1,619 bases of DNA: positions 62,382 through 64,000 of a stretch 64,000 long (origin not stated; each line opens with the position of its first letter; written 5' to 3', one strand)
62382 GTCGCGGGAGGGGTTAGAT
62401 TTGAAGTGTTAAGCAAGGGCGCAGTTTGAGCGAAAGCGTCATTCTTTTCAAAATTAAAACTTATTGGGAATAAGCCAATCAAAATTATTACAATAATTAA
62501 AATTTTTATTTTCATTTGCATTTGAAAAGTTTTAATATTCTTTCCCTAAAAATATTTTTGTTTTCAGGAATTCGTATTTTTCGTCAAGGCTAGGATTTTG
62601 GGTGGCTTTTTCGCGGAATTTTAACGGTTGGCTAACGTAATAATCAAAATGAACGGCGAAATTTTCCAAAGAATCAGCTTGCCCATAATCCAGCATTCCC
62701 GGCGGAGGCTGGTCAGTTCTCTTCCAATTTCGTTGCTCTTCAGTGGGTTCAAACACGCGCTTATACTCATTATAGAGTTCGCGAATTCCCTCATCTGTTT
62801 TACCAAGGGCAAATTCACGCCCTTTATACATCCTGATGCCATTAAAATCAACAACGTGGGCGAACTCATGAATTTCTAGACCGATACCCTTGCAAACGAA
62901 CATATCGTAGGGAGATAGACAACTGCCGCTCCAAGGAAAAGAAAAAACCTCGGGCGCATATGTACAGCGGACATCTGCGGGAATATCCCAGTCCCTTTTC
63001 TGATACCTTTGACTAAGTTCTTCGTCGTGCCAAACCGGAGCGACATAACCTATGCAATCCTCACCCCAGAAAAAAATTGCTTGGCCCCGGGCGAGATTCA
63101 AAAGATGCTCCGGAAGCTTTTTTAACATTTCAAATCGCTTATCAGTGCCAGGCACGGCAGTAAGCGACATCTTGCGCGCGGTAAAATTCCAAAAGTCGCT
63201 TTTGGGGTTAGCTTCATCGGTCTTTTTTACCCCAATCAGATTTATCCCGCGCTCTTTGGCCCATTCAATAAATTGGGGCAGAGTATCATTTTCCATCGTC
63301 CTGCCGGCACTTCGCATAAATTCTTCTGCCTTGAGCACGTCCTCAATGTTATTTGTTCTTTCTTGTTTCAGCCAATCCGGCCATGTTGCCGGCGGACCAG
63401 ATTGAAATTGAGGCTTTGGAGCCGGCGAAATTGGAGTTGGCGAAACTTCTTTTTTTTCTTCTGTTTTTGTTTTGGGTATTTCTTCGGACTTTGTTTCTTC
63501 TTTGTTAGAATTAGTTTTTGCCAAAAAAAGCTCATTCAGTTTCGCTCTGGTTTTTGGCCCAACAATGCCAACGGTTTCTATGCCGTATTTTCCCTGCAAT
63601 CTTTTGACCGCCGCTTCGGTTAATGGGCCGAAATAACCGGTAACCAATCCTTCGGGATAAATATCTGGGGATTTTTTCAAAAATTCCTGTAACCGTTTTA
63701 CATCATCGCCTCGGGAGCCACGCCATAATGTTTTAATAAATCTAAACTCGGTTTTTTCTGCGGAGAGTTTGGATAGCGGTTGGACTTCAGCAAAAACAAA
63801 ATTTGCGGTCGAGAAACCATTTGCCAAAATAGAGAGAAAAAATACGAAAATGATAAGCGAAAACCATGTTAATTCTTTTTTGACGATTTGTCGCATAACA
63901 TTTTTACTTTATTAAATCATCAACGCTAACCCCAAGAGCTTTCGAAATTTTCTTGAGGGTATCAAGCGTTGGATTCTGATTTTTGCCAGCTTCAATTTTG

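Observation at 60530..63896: Tandem paralogous secreted HExxH-domain + peptidoglycan-binding proteins, one with an internal domain duplication and a shared verbatim 66-nt segment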

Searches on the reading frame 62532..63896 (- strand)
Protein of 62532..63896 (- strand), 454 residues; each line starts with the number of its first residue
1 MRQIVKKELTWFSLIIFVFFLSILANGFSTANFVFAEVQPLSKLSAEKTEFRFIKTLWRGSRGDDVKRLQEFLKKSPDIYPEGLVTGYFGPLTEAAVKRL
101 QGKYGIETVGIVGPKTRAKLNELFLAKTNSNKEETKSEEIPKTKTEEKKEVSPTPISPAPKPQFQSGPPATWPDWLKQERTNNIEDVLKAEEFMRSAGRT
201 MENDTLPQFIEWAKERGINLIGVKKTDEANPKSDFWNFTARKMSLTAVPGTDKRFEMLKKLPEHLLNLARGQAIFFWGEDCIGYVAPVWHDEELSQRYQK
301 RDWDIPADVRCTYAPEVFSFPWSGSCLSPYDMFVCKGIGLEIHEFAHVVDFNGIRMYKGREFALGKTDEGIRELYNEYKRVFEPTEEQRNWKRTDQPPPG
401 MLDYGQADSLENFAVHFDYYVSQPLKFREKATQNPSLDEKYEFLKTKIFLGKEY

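Call 3: search_protein_families(library=pfam, proteins=[window:62532-63896:-], max_evalue=1)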
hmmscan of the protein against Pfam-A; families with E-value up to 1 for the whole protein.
window:62532-63896:- (454 aa): 3 families
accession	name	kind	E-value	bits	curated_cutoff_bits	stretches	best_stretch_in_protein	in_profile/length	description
PF01471.23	PG_binding_1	-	7.9e-13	48.8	23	1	62-120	1-57/57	Putative peptidoglycan binding domain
PF06167.18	Peptidase_M90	-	0.001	19.2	26.2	1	341-432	150-232/243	Glucose-regulated metallo-peptidase M90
PF09374.15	PG_binding_3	-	0.063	13.9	24.6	0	66-101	3-34/76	Predicted Peptidoglycan domain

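Call 4: search_protein_families(library=ncbifam, proteins=[window:62532-63896:-], max_evalue=1)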
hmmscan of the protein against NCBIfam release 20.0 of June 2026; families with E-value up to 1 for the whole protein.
window:62532-63896:- (454 aa): 5 families
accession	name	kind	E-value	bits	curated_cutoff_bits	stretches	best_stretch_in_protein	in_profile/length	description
TIGR02869.1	spore_SleB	equivalog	1.5e-10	41.3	236.5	1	56-135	6-83/201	spore cortex-lytic enzyme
NF052377.1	lmo1851_S41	exception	0.0034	16.1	725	1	57-132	384-457/468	lmo1851 family serine protease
NF052335.1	PdgHdaseHSB129560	equivalog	0.0036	16.7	500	1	85-118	293-326/330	peptidoglycan hydrolase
NF052336.1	PdgHdaseHSB100310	equivalog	0.0055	16.1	500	1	85-118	278-311/316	peptidoglycan hydrolase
NF007891.0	PRK10594.1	equivalog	0.17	10.6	425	1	95-121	324-350/617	L,D-transpeptidase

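Call 8: search_solved_structures(query=window:62532-63896:-, max_evalue=1, show_alignments=2)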
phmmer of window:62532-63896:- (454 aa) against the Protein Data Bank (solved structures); distinct sequences matched with E-value up to 1: 16.
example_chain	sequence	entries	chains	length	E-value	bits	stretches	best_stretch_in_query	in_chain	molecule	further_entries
1lbu_A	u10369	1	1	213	3.3e-07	32.5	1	55-123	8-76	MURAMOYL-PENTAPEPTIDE CARBOXYPEPTIDASE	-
6tci_A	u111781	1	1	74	0.00018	23.5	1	56-120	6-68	Spore cortex-lytic enzyme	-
7rum_A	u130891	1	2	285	0.00034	22.6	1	56-118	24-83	Endolysin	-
4fet_B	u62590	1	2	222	0.0006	21.8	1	56-132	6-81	Spore cortex-lytic enzyme prepeptide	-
5tv7_A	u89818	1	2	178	0.0062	18.4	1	44-123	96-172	Putative peptidoglycan-binding/hydrolysing protein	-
9h68_A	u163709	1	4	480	0.01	17.7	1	56-129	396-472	Spore cortex-lytic enzyme pre-pro-form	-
4xxt_A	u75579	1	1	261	0.056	15.3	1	55-128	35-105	Fusion of predicted Zn-dependent amidase/peptidase (Cell wall hydrolase/DD-carboxypeptidas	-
3bkh_A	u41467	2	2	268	0.19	13.5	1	53-121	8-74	lytic transglycosylase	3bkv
4b44_A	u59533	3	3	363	0.24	13.2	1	334-409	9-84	TRANSLATION INITIATION FACTOR IF-2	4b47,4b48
4b3x_A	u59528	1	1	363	0.25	13.1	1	334-409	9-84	TRANSLATION INITIATION FACTOR IF-2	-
4b43_A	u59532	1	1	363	0.26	13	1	334-409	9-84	TRANSLATION INITIATION FACTOR IF-2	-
4kjz_A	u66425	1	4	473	0.36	12.6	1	334-409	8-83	Translation initiation factor IF-2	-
5lmv_a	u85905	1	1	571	0.43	12.4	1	334-409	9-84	Translation initiation factor IF-2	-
3j4j_A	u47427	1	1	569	0.44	12.3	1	334-409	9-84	Translation initiation factor IF-2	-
9xps_S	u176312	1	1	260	0.44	12.3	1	55-121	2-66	Endolysin gp144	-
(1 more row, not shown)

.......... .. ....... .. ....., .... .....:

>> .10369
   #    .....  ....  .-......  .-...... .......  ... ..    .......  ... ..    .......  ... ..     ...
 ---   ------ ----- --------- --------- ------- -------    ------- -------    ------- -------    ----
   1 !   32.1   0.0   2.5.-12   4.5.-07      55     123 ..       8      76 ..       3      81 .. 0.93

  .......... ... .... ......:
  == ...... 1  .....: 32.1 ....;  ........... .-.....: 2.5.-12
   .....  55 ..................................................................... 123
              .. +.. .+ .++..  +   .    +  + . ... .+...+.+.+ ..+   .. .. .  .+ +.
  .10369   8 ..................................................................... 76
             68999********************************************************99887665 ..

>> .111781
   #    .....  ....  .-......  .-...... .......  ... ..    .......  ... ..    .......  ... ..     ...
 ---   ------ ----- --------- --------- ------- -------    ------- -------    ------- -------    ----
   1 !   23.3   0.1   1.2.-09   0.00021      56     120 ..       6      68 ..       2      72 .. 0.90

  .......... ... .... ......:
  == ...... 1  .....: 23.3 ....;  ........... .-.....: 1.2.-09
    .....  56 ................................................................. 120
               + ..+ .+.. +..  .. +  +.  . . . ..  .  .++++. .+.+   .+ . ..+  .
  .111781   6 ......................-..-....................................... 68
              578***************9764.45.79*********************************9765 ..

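Call 9: find_homologous_proteins(query=window:62532-63896:-, max_evalue=0.001)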
Query window:62532-63896:- (454 aa): 478 proteins with E <= 0.001 among 8000 candidates; the best 120 are listed.
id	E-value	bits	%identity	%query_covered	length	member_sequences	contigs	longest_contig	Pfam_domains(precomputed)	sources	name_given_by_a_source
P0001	1.6e-269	912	76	89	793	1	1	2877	PF01471.24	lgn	-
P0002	1.1e-231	788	78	97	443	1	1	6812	PF01471.24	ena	-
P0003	5.7e-200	683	85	64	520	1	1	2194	PF01471.24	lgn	-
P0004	1.0e-115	405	40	90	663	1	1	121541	PF01471.24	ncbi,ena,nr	ncbi:MAG: Peptidoglycan binding protein [Parcubacteria group bacterium Licking1014_17]|nr:MAG: Pepti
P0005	2.1e-103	365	45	100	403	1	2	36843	PF01471.24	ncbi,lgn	-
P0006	1.2e-101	359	47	89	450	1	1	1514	PF01471.24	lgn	-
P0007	6.3e-95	337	45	100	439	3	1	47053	PF01471.24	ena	-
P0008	4.8e-90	321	51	69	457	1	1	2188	-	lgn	-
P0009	1.1e-87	313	62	27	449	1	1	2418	PF01471.24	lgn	-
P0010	1.4e-81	293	56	56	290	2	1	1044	-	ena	-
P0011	2.3e-80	289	43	89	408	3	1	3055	PF06167.19,PF01471.24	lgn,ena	-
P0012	1.8e-76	276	42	89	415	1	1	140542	PF01471.24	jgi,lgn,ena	-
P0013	4.6e-69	251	61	49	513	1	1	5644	PF09471.16,PF01471.24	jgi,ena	-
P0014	1.2e-60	224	38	82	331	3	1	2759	PF01471.24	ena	-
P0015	1.7e-59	220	38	87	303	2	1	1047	PF01471.24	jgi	jgi:hypothetical protein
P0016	4.2e-57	212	55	15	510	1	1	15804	PF09374.16,PF01471.24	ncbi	-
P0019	1.6e-46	177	61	18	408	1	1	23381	PF09374.16,PF01471.24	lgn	-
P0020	3.1e-44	169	61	17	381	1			PF01471.24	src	-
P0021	4.5e-44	169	65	16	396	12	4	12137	PF01471.24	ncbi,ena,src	-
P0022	1.4e-43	167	52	22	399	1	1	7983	PF01471.24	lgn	-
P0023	3.8e-43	166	73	15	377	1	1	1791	PF01471.24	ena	-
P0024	5.0e-41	159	61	16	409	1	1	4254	PF09374.16,PF01471.24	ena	-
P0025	1.0e-40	158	64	16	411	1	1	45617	PF09374.16,PF01471.24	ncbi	-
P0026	7.5e-40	155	63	16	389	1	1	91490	PF01471.24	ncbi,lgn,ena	-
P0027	3.5e-39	153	64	16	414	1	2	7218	PF01471.24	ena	-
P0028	7.8e-39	152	65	15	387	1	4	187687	PF01471.24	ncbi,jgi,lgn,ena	-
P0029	2.1e-38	150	52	22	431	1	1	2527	PF01471.24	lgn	-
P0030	4.7e-38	149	72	15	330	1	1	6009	PF01471.24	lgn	-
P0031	6.3e-38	149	63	16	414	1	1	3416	PF01471.24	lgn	-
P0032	5.6e-37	146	61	16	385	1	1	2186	PF01471.24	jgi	-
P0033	1.1e-36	145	61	16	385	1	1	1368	PF01471.24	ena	-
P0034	1.9e-36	144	58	16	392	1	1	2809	PF01471.24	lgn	-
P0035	3.3e-36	143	53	19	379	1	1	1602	PF09374.16,PF01471.24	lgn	-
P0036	1.9e-35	141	58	16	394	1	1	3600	PF01471.24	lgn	-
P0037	2.2e-35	140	45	22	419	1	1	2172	PF01471.24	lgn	-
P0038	4.6e-35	139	57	31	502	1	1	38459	PF09471.16,PF01471.24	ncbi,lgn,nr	ncbi:MAG: peptidoglycan-binding protein [Candidatus Magasanikbacteria bacterium]|nr:peptidoglycan-bi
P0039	1.7e-34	137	59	16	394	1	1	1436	PF09374.16,PF01471.24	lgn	-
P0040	2.1e-34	137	63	16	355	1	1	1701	PF01471.24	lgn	-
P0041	4.3e-34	136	60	16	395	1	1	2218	PF01471.24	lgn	-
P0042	7.0e-34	135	66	16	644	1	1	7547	PF01471.24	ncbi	-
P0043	2.2e-33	134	59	15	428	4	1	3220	PF01471.24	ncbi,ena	-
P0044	5.9e-33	132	45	25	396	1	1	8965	PF01471.24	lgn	-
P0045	7.0e-33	132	51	20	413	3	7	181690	PF09374.16,PF01471.24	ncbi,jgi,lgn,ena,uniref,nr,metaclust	ncbi:MAG: hypothetical protein A2756_00310 [Candidatus Ryanbacteria bacterium RIFCSPHIGHO2_01_FULL_4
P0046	3.4e-31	127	36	32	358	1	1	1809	PF01471.24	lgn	-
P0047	1.5e-30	124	48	21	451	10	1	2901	PF01471.24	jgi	-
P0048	2.6e-30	124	58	15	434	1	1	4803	PF01471.24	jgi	-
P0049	6.9e-30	122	52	19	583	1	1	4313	PF09374.16,PF25852.1,PF14870.13,PF01471.24,PF02012.27,PF15902.13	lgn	-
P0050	1.6e-29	121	51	20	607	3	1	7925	PF14870.13,PF01471.24,PF02012.27,PF15902.13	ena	-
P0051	7.4e-29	119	67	20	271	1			PF01471.24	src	-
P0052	8.8e-29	119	42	20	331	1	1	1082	PF09374.16,PF01471.24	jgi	-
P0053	9.1e-29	118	59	27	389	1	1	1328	PF01471.24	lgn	-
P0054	1.3e-28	118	48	14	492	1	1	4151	PF09374.16,PF00877.26,PF08823.17,PF01471.24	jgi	jgi:peptidoglycan hydrolase-like protein with peptidoglycan-binding domain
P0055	4.9e-28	116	63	20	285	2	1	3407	PF01471.24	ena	-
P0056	6.6e-28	116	71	18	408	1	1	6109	PF01471.24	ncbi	-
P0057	9.0e-28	115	63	20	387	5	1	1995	PF01471.24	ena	-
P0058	1.2e-27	115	60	17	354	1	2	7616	PF01471.24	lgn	-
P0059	2.7e-27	114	79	15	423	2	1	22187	PF01471.24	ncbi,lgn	-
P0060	3.1e-27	113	47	28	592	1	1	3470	PF01471.24,PF16656.12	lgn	-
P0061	3.4e-27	113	60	16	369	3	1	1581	PF01471.24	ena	-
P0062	5.4e-27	113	49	14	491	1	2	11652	PF09374.16,PF00877.26,PF08823.17,PF01471.24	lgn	-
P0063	5.5e-27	113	72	18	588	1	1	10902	PF01471.24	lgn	-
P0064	6.7e-27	112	56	16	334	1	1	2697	PF09374.16,PF07523.19,PF01471.24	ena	-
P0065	8.7e-27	112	44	25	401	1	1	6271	PF01471.24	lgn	-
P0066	1.0e-26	112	75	17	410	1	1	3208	PF01471.24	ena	-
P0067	1.5e-26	111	56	18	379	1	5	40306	PF01471.24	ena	-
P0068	1.7e-26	111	67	20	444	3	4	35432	PF01471.24,PF00041.28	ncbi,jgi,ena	ncbi:MAG TPA: peptidoglycan-binding protein [Candidatus Paceibacterota bacterium]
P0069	1.9e-26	111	52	30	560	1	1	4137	PF18370.8,PF01471.24,PF00041.28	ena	-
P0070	2.5e-26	110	69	20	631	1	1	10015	PF26549.1,PF01471.24,PF16656.12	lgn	-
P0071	4.2e-26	110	55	18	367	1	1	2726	PF01471.24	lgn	-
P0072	4.5e-26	110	66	19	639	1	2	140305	PF01471.24,PF00041.28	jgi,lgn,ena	-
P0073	4.8e-26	110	46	33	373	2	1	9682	PF00188.33,PF01471.24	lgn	-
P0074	5.6e-26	109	74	18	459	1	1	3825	PF01471.24,PF16656.12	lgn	-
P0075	7.1e-26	109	55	20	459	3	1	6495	PF01471.24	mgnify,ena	mgnify:CR=1 FL=1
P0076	8.3e-26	109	75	17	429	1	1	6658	PF01471.24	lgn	-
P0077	9.0e-26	109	52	20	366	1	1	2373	PF01471.24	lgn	-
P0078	1.0e-25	108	79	16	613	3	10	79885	PF01436.28,PF01471.24,PF08450.19,PF16656.12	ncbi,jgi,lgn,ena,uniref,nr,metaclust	ncbi:hypothetical protein A2662_04520 [Candidatus Giovannonibacteria bacterium RIFCSPHIGHO2_01_FULL_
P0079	1.3e-25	108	66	18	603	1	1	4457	PF01471.24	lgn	-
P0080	1.3e-25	108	76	17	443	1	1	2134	PF07705.18,PF01471.24,PF16656.12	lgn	-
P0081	1.5e-25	108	68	19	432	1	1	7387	PF01551.30,PF01471.24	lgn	-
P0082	1.5e-25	108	70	18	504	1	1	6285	PF01471.24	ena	-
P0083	2.1e-25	107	71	18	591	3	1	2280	PF01471.24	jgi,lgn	-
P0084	2.7e-25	107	72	17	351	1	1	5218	PF01471.24,PF16656.12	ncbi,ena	-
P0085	3.3e-25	107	65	18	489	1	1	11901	PF01471.24,PF00041.28,PF16656.12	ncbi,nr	ncbi:peptidoglycan-binding protein [Candidatus Kaiserbacteria bacterium]|nr:peptidoglycan-binding pr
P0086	3.5e-25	107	67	20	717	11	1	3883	PF01471.24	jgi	-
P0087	3.6e-25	107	52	26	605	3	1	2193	PF01471.24,PF00041.28,PF16656.12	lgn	-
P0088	1.8e-24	104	42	30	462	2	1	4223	PF01471.24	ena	-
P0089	1.9e-24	104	56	24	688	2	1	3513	PF01471.24,PF16656.12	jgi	-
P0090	1.9e-24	104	57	17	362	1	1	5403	PF01471.24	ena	-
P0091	2.0e-24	104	67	17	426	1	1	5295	PF01471.24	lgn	-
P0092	2.1e-24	104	45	15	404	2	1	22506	PF09374.16,PF00877.26,PF08823.17,PF01471.24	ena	-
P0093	2.5e-24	104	60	19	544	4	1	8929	PF18370.8,PF01471.24,PF00041.28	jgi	-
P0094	2.9e-24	104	53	15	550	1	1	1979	PF14870.13,PF01471.24,PF15902.13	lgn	-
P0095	3.1e-24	104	70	18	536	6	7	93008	PF01471.24,PF00041.28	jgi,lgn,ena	-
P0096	8.9e-24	102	76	15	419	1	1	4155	PF01471.24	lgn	-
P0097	1.0e-23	102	77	17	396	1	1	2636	PF01471.24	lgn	-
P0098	1.2e-23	102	64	19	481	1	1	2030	PF00801.27,PF01471.24,PF18911.7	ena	-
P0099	1.2e-23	102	61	21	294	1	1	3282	PF01471.24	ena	-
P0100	1.6e-23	101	76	16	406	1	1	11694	PF01471.24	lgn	-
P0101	1.7e-23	101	62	20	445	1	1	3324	PF01471.24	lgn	-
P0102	1.9e-23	101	48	24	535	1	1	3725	PF01471.24,PF00041.28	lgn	-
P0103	3.0e-23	100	52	16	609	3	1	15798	PF01471.24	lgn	-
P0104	3.1e-23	100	67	17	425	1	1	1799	PF07705.18,PF01471.24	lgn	-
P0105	3.3e-23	100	54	24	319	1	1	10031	PF01471.24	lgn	-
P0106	3.5e-23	100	50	26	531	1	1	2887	PF01471.24,PF16656.12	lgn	-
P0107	3.5e-23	100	48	31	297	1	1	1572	PF01471.24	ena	-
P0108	3.8e-23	100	55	23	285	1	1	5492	PF04203.19,PF01471.24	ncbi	-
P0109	4.1e-23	100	53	27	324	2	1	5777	PF01471.24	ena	-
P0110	4.5e-23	100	45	31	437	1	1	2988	PF01471.24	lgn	-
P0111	8.3e-23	99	51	19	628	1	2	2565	PF01471.24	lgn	-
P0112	8.9e-23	99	68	18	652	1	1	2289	PF09603.16,PF01471.24,PF16656.12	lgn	-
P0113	9.9e-23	99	73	16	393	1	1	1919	PF01471.24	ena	-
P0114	1.4e-22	98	57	16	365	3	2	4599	PF01471.24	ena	-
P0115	2.2e-22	97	70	17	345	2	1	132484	PF01391.24,PF01471.24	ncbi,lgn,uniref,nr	ncbi:MAG: Collagen triple helix repeat domain protein [Candidatus Wolfebacteria bacterium GW2011_GWE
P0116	2.4e-22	97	60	19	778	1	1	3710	PF01471.24,PF00041.28,PF16656.12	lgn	-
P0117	2.4e-22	97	68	17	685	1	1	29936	PF18998.7,PF01471.24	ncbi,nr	ncbi:MAG: peptidoglycan-binding protein, partial [bacterium]|nr:peptidoglycan-binding protein [bacte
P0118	2.5e-22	97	63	18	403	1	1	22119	PF00188.33,PF01471.24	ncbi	-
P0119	2.5e-22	97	52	20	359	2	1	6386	PF01471.24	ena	-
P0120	2.9e-22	97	70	17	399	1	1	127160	PF01391.24,PF01471.24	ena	-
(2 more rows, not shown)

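Call 22: find_encoding_contigs(protein=P0012, flank=8000, max_places=3)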
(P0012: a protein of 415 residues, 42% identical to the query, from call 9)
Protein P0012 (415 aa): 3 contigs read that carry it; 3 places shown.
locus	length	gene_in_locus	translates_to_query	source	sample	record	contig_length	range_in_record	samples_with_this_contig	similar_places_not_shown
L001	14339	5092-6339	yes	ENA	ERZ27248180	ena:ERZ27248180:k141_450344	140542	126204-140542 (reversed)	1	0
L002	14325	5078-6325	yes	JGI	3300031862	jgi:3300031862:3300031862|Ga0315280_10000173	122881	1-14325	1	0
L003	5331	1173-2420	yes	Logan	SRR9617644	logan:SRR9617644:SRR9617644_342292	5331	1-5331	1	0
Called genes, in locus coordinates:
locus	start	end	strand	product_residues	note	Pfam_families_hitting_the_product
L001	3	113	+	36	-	?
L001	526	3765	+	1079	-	PF00583:Acetyltransf_1 (faint)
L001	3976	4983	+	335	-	-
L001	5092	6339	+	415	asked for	PF01471:PG_binding_1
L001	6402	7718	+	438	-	PF09359:VTC (weak)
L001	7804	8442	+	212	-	PF02661:Fic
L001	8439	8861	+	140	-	-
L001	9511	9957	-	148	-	PF00961:LAGLIDADG_1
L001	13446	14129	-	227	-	PF05552:MS_channel_1st_1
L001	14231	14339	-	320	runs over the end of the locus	PF00389:2-Hacid_dh, PF03446:NAD_binding_2 (faint), PF07991:KARI_N (faint), PF02826:2-Hacid_dh_C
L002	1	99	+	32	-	?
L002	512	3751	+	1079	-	PF00583:Acetyltransf_1 (faint)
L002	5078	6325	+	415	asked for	PF01471:PG_binding_1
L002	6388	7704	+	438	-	PF09359:VTC (weak)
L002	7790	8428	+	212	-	PF02661:Fic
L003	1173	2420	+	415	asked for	PF01471:PG_binding_1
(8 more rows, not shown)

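Call 23: find_encoding_contigs(protein=P0007, flank=8000, max_places=3)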
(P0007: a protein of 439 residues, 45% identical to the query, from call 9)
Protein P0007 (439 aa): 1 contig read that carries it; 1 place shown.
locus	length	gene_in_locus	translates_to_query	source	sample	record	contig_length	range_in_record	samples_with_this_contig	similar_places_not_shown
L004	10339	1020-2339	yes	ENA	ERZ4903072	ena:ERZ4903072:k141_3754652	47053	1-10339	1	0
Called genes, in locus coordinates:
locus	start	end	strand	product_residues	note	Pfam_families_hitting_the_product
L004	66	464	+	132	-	-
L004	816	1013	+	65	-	PF12844:HTH_19, PF13560:HTH_31, PF13443:HTH_26, PF01381:HTH_3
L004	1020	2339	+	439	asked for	PF01471:PG_binding_1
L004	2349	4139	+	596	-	-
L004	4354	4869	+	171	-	-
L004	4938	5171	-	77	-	-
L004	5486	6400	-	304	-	PF01544:CorA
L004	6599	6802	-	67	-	-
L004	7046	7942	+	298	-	PF12146:Hydrolase_4, PF20408:Abhydrolase_11 (faint), PF08538:DUF1749 (weak)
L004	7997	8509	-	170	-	PF03703:bPH_2 (weak)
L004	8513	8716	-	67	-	-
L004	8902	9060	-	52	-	-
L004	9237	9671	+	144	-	-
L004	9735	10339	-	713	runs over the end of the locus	PF00009:GTP_EFTU, PF03144:GTP_EFTU_D2, PF22042:EF-G_D2, PF14492:EFG_III, PF03764:EFG_IV, PF00679:EFG_C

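Call 24: find_encoding_contigs(protein=P0005, flank=8000, max_places=3)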
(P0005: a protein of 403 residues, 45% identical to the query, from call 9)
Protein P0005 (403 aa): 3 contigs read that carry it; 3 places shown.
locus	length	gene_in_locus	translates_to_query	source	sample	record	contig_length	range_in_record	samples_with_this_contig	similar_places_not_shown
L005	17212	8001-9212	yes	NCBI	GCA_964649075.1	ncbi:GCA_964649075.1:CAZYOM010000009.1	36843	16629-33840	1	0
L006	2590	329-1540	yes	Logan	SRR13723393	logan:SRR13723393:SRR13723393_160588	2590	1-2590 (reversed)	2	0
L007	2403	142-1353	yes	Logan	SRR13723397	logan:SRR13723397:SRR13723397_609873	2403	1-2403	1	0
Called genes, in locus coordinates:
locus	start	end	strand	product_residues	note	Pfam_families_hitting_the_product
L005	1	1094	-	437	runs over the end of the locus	-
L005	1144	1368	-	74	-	-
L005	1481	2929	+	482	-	PF01943:Polysacc_synt, PF13440:Polysacc_synt_3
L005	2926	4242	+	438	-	PF04932:Wzy_C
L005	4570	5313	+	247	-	-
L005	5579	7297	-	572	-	PF00239:Resolvase, PF07508:Recombinase, PF13408:Zn_ribbon_recom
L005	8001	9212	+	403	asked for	PF01471:PG_binding_1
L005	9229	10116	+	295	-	PF13229:Beta_helix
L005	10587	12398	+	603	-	PF00009:GTP_EFTU, PF01926:MMR_HSR1 (weak), PF22042:EF-G_D2, PF03144:GTP_EFTU_D2, PF14492:EFG_III, PF00679:EFG_C, PF21018:BipA_C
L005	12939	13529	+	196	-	-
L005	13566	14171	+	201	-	-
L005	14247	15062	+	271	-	-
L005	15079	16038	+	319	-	-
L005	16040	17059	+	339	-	PF17936:Big_6 (faint)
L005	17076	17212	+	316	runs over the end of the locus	-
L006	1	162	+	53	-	?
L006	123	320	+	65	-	PF12844:HTH_19, PF13443:HTH_26, PF13560:HTH_31, PF01381:HTH_3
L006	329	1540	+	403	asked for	PF01471:PG_binding_1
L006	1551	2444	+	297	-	PF13229:Beta_helix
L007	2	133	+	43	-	?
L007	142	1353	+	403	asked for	PF01471:PG_binding_1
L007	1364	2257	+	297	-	PF13229:Beta_helix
